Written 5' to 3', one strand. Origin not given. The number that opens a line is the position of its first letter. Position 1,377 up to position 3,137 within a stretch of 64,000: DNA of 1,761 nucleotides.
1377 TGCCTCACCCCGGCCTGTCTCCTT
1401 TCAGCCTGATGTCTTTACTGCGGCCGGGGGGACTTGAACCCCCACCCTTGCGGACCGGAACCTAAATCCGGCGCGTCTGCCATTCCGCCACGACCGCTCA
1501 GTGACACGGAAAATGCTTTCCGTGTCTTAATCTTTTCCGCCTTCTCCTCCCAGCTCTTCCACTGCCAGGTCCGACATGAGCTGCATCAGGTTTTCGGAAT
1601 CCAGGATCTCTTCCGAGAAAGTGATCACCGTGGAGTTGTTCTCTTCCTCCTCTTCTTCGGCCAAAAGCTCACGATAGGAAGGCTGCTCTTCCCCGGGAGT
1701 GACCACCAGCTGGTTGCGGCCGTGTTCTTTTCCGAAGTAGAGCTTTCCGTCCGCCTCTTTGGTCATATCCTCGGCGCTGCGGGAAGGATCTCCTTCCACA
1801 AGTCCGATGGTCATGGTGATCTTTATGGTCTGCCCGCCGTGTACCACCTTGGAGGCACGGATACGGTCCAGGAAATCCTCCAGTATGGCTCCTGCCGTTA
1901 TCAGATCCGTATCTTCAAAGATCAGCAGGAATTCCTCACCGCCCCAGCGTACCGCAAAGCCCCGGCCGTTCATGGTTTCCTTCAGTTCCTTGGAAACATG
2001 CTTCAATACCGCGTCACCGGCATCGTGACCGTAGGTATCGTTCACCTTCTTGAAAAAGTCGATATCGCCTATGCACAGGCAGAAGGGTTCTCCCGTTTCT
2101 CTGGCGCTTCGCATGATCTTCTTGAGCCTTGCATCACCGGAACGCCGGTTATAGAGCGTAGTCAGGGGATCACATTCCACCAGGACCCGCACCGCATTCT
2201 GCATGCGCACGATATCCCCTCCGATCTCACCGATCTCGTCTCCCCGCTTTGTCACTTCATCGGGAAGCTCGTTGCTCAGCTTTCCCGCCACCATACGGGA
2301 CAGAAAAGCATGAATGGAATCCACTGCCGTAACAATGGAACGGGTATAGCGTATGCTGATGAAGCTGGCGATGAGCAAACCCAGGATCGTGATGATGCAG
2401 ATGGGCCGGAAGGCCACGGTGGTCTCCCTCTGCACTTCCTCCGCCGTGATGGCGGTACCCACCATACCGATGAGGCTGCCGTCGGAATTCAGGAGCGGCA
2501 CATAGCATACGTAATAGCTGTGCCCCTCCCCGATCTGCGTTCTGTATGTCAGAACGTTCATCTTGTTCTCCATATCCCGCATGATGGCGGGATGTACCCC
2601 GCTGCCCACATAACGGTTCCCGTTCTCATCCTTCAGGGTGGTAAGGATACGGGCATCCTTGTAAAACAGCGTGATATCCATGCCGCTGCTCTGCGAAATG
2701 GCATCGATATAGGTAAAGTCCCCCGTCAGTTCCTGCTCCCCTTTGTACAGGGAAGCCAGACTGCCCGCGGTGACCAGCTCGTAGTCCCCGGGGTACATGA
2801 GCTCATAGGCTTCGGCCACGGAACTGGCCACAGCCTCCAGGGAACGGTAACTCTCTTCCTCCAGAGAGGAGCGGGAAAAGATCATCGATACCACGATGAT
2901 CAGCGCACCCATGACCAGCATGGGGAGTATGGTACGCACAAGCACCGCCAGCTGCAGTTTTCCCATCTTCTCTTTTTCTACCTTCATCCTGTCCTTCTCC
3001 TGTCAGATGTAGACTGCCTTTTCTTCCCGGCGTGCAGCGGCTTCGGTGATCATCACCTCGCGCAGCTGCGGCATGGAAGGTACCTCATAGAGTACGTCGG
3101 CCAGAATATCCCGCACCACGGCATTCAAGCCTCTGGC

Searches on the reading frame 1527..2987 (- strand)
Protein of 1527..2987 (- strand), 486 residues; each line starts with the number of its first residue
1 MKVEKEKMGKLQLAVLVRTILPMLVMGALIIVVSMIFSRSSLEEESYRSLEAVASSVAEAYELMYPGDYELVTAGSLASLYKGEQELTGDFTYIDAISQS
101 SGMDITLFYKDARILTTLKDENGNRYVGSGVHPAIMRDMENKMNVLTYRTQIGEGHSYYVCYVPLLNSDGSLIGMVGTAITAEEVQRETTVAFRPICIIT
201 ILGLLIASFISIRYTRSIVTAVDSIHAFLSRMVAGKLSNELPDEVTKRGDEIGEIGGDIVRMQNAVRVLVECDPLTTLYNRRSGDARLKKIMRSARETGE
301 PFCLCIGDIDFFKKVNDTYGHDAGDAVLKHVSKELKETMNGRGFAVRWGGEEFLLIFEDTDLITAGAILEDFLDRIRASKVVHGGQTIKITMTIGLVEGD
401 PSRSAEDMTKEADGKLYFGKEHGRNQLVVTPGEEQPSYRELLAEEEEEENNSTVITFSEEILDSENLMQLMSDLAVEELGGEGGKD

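Call 3: search_protein_families(library=pfam, proteins=[window:1527-2987:-], max_evalue=0.01)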
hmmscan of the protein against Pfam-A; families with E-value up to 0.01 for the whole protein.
window:1527-2987:- (486 aa): 3 families
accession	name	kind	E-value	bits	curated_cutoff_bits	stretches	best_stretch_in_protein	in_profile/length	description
PF00990.26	GGDEF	-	3.1e-35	121.8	23.8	1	272-426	3-161/161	Diguanylate cyclase, GGDEF domain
PF17202.10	sCache_3_3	-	1.7e-20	73.8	28.8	1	86-188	2-103/107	Single cache domain 3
PF17201.10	Cache_3-Cache_2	-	3.9e-08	33.4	27.7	1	44-177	36-179/299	Cache 3/Cache 2 fusion domain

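Call 67: find_homologous_proteins(query=window:1527-2987:-, max_evalue=1e-20)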
Query window:1527-2987:- (486 aa): 2663 proteins with E <= 1e-20 among 8000 candidates; the best 120 are listed.
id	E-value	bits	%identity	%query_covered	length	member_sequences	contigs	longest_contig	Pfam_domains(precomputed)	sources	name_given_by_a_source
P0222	0.0e+0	1064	100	100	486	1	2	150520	PF17201.11,PF17202.11,PF00990.27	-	-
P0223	5.7e-206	703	68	99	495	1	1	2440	PF17201.11,PF17202.11,PF00990.27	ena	-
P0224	1.1e-204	698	67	98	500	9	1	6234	PF17202.11,PF00990.27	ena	-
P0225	1.8e-204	698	64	98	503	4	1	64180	PF22335.2,PF17202.11,PF00990.27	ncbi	-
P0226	2.9e-202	691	64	100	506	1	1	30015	PF17201.11,PF17202.11,PF00990.27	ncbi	-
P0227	4.3e-202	690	65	100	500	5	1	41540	PF17201.11,PF17202.11,PF00990.27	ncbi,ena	-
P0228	3.4e-201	687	64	99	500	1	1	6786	PF22335.2,PF17202.11,PF00990.27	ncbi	-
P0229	2.9e-195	668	63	99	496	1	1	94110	PF17201.11,PF17202.11,PF00990.27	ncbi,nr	ncbi:MAG: diguanylate cyclase [Lachnospiraceae bacterium]|nr:diguanylate cyclase [Lachnospiraceae ba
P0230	4.3e-192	657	62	100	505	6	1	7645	PF17201.11,PF17202.11,PF00990.27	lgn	-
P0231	9.5e-190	649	61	99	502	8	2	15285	PF17201.11,PF17202.11,PF00990.27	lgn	-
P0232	2.2e-189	648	62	100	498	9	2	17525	PF17202.11,PF00990.27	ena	-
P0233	9.9e-184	629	59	99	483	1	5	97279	PF17202.11,PF00990.27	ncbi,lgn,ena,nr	ncbi:MAG: diguanylate cyclase [Lachnospiraceae bacterium]|nr:diguanylate cyclase [Lachnospiraceae ba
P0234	1.6e-183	629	60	98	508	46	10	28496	PF17201.11,PF17202.11,PF00990.27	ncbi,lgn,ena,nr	ncbi:MAG: diguanylate cyclase [Lachnospiraceae bacterium]|nr:diguanylate cyclase [Lachnospiraceae ba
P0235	3.0e-183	628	59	98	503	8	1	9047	PF17201.11,PF17202.11,PF00990.27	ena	-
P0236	6.3e-183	627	61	98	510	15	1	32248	PF17201.11,PF17202.11,PF00990.27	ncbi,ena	-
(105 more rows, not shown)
